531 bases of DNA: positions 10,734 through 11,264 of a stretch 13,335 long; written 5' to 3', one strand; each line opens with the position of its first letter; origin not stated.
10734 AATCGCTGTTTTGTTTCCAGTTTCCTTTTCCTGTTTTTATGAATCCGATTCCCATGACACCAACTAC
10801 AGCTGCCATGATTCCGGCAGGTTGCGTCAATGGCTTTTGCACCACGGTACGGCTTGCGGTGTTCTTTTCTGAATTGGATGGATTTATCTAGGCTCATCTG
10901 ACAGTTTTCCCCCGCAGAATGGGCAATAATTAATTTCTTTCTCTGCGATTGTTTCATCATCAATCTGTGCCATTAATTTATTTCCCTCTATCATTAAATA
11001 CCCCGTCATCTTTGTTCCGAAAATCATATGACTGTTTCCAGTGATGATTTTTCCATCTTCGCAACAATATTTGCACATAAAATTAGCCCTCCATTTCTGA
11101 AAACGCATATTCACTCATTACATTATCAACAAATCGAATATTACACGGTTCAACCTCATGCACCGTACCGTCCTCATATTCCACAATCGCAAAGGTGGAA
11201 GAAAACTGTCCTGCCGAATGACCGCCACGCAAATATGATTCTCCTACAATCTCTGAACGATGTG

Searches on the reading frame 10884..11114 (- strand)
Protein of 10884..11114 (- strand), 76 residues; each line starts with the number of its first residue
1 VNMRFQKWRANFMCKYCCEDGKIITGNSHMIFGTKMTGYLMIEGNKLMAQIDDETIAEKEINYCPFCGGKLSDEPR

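Call 82: search_protein_families(library=phrogs, proteins=[window:10884-11114:-], max_evalue=0.01)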
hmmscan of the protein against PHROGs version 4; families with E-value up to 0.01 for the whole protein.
window:10884-11114:- (76 aa): 2 families
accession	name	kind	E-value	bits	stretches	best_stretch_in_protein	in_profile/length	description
phrog_1494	-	unknown function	4.1e-08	33.7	1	12-74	150-212/226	-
phrog_4030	-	unknown function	0.00014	22.9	1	48-73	54-79/85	-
